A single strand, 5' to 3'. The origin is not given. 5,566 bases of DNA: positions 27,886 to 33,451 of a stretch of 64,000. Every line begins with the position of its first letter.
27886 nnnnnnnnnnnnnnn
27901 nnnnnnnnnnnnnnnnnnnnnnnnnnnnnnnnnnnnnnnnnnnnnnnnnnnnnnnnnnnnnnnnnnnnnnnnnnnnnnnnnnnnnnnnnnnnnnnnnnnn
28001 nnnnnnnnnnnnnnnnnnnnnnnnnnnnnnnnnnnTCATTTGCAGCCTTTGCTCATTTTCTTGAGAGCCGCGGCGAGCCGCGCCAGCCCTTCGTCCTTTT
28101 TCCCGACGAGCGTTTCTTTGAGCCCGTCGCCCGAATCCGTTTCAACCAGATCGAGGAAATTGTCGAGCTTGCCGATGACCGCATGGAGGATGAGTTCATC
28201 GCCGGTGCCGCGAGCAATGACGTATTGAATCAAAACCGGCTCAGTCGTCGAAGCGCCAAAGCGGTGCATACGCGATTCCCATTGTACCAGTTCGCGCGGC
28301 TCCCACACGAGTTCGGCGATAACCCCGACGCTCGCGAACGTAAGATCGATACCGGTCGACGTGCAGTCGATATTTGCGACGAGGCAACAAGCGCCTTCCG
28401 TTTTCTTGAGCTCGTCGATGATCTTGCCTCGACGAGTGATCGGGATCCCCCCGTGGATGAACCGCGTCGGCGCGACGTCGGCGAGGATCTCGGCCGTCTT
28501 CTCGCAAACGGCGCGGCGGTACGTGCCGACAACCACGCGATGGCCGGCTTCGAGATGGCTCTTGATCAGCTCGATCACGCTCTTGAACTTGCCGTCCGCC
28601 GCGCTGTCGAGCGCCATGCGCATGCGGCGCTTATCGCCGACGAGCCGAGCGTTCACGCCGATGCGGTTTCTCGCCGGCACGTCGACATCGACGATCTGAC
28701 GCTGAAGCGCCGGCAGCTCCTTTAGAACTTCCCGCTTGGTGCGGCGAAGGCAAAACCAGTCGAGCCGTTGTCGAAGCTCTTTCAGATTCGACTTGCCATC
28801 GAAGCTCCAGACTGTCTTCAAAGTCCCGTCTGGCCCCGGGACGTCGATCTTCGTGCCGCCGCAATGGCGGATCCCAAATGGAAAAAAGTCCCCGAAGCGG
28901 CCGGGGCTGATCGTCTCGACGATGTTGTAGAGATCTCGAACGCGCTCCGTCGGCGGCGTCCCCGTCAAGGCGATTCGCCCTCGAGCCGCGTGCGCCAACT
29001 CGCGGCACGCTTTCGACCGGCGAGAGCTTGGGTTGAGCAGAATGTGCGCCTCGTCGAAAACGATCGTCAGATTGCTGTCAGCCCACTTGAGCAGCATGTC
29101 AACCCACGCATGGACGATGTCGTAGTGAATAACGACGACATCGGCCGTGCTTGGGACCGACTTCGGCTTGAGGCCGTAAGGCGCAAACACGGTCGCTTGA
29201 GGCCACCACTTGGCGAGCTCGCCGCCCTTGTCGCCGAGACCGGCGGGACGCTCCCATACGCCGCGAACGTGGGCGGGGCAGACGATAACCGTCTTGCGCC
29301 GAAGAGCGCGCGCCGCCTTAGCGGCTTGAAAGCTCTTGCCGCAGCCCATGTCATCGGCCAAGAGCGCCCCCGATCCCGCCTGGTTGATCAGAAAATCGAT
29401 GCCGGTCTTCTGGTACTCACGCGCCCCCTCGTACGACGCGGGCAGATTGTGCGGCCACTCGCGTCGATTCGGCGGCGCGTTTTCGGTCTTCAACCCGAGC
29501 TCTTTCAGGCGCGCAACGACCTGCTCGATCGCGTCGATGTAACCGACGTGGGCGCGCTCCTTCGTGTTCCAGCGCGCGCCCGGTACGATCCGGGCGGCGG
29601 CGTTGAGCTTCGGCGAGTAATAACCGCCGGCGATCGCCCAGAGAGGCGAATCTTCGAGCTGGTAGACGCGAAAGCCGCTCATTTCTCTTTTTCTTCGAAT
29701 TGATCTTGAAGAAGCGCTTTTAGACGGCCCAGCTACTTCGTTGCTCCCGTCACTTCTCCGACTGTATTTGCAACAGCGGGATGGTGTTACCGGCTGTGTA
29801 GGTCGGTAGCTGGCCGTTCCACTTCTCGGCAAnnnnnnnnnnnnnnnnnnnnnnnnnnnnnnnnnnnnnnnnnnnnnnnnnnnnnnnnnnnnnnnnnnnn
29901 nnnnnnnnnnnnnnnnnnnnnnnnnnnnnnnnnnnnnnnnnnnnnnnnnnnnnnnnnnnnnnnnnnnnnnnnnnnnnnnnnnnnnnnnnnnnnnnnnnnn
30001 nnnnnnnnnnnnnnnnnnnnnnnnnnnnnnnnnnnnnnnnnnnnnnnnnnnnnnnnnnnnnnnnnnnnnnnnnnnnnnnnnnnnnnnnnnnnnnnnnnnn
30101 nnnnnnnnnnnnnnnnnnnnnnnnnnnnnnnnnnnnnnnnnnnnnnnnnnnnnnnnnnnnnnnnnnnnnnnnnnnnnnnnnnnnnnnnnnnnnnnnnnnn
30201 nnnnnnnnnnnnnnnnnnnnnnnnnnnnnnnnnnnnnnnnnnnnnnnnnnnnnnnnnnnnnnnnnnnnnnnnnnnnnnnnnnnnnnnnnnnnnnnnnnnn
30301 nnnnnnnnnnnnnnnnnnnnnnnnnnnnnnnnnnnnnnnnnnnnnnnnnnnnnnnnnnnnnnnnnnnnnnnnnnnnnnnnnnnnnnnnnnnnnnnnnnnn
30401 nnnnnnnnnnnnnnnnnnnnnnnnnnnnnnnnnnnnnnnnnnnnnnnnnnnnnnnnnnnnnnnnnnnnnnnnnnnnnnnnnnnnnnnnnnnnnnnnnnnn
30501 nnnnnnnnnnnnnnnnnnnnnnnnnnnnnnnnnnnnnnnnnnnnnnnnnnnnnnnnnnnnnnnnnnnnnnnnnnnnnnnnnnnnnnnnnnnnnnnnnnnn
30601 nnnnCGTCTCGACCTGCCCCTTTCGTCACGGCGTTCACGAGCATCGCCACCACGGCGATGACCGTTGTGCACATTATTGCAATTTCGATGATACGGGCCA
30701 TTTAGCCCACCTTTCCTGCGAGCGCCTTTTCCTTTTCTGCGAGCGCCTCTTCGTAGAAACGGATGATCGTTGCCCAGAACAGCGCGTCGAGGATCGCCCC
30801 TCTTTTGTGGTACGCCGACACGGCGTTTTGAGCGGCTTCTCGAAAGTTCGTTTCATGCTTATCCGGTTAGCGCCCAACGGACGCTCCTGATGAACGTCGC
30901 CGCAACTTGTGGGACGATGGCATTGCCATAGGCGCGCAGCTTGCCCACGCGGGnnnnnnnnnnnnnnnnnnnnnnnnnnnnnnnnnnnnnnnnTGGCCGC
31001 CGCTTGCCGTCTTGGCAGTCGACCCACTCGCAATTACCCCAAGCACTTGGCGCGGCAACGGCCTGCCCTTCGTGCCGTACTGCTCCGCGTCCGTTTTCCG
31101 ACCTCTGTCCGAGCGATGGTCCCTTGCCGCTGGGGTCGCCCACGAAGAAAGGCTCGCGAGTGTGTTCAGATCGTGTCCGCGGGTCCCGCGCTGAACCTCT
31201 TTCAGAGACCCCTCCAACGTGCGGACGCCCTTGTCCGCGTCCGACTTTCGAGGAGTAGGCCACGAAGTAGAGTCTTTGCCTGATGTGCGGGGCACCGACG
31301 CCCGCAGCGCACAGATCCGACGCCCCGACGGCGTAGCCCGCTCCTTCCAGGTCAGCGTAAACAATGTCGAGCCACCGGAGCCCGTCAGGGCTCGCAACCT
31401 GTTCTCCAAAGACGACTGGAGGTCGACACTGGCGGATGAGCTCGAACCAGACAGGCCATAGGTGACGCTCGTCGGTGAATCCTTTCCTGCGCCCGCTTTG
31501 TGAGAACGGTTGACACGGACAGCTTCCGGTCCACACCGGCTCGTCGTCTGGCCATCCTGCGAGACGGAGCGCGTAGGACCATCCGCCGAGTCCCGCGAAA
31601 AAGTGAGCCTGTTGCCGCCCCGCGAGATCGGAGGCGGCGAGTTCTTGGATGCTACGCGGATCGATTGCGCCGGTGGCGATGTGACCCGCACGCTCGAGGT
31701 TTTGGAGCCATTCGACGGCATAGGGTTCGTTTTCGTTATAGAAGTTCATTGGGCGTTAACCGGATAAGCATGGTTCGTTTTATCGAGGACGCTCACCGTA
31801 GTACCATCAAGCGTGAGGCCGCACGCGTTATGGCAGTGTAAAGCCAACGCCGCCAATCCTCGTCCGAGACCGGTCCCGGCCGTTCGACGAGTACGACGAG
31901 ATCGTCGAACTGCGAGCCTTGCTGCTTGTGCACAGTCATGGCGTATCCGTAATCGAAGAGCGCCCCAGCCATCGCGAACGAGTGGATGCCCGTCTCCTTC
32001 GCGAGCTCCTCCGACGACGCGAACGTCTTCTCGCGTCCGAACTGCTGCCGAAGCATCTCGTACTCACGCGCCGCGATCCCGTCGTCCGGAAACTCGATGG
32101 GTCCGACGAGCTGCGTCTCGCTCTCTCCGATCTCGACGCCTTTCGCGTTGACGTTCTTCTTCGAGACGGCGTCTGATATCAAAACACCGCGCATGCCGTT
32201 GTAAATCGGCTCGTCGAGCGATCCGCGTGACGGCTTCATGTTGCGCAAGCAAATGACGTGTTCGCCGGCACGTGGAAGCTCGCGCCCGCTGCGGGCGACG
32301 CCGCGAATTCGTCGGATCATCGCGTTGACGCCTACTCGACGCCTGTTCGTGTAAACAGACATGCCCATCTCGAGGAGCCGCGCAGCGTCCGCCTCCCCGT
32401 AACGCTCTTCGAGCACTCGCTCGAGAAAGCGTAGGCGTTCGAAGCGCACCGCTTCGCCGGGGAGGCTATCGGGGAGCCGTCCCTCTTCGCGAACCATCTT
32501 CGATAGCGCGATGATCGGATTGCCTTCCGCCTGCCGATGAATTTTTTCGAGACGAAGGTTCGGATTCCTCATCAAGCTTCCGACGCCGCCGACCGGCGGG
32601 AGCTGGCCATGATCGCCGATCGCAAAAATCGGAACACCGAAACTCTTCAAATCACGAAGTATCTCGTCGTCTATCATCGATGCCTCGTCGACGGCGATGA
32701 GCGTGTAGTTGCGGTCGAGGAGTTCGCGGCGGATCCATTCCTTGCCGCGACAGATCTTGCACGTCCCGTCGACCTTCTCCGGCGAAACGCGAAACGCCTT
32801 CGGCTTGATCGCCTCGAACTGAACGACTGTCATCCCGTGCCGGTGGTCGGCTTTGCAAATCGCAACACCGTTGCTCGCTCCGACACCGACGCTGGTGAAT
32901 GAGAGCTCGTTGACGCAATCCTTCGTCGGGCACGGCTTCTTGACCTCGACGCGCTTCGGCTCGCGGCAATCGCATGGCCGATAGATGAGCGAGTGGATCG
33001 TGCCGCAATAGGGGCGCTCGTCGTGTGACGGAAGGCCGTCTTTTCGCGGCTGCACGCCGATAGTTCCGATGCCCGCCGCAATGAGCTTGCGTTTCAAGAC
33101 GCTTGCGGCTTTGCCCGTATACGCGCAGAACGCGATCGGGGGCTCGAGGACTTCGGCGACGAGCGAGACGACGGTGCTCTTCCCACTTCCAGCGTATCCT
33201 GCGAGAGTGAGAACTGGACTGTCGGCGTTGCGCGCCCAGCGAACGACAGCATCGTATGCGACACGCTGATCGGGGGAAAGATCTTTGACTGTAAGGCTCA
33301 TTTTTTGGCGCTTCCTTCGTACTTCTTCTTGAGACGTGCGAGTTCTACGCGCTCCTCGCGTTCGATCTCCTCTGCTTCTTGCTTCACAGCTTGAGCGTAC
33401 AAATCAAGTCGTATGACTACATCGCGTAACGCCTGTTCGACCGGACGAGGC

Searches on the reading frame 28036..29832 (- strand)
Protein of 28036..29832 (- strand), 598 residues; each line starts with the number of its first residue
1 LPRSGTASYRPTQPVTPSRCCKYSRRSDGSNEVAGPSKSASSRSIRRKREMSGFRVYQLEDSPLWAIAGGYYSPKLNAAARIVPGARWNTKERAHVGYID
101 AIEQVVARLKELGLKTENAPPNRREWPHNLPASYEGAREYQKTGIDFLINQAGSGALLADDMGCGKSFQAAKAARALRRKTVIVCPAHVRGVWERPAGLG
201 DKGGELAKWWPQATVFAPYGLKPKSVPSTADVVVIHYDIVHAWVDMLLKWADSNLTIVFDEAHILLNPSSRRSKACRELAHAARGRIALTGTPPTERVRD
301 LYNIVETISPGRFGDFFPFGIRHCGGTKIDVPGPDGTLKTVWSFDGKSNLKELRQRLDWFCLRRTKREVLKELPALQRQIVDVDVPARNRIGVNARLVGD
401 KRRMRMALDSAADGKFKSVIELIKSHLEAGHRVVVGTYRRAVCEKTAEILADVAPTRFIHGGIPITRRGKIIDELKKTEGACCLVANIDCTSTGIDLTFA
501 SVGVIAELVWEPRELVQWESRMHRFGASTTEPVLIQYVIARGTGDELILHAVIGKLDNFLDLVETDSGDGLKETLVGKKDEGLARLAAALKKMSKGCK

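Call 25: search_protein_families(library=phrogs, proteins=[window:28036-29832:-], max_evalue=0.00001)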
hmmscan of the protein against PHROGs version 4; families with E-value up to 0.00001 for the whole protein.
window:28036-29832:- (598 aa): 5 families
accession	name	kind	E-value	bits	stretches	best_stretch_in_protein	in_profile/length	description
phrog_62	-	DNA, RNA and nucleotide metabolism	4.6e-76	257.4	1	76-587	656-1155/1881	DNA helicase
phrog_29996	-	unknown function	1.9e-16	60.2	1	127-308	717-890/1189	-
phrog_23807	-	unknown function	4.9e-12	45.4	1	410-542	503-648/1053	-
phrog_24008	-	DNA, RNA and nucleotide metabolism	1.7e-11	43.7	1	411-533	812-934/1006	helicase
phrog_16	-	DNA, RNA and nucleotide metabolism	1.6e-08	34.3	1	138-524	274-585/986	DNA helicase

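Call 42: search_protein_families(library=pfam, proteins=[window:28036-29832:-], max_evalue=0.001)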
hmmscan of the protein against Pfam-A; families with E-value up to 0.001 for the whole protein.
window:28036-29832:- (598 aa): 3 families
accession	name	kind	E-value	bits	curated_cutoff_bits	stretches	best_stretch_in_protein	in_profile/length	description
PF00176.29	SNF2-rel_dom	-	5.5e-24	85.2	24.9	1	140-386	1-242/290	SNF2-related domain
PF00271.37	Helicase_C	-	5.9e-12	46.3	23.5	1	415-526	2-110/110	Helicase conserved C-terminal domain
PF04851.21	ResIII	-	0.00085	19.7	22.5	0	138-294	5-163/164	Type III restriction enzyme, res subunit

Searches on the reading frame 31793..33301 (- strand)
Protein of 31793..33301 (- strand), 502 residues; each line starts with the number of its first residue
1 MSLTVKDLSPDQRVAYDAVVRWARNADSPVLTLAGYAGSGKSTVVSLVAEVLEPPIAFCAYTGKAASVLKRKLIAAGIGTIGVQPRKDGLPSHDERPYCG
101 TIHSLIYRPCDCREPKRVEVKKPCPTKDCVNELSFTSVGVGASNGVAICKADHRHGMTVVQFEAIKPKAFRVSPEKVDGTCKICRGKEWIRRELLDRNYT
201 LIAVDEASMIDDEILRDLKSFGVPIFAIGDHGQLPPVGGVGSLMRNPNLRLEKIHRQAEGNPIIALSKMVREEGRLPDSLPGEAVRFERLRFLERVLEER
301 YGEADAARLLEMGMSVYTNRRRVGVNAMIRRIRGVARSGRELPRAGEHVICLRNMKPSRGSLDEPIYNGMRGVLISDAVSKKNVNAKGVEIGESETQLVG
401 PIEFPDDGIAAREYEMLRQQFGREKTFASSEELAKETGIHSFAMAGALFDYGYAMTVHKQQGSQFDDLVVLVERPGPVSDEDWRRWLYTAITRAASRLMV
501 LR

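Call 25: search_protein_families(library=phrogs, proteins=[window:31793-33301:-], max_evalue=0.00001)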
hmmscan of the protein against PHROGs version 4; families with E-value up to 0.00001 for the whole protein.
window:31793-33301:- (502 aa): 3 families
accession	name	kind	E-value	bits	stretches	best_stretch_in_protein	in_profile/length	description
phrog_325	-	DNA, RNA and nucleotide metabolism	3.2e-73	248.5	1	2-500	465-866/986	Dda-like helicase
phrog_4412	-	DNA, RNA and nucleotide metabolism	1.7e-27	97.1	3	197-274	420-505/743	exonuclease V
phrog_1967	-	DNA, RNA and nucleotide metabolism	7.2e-14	52.3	1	5-117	150-244/776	DNA helicase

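Call 42: search_protein_families(library=pfam, proteins=[window:31793-33301:-], max_evalue=0.001)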
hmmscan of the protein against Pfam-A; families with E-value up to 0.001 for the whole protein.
window:31793-33301:- (502 aa): 6 families
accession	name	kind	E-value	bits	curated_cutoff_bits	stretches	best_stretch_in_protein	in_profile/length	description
PF13604.12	AAA_30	-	1.5e-15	57.9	27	2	192-273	83-171/191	AAA domain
PF13538.12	UvrD_C_2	-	1.7e-12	47.4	27.4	1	451-500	1-51/52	UvrD-like helicase C-terminal domain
PF13245.12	AAA_19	-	4.2e-12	46.8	25.1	1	25-238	8-133/134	AAA domain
PF01443.25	Viral_helicase1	-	2.1e-07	31.5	21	1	432-501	170-227/228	Viral superfamily 1 RNA helicase core domain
PF05970.20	PIF1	-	2.1e-06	28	25.9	0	8-84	2-81/223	PIF1-like helicase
PF13401.12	AAA_22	-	0.00018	22.3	27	0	30-62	7-42/130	AAA domain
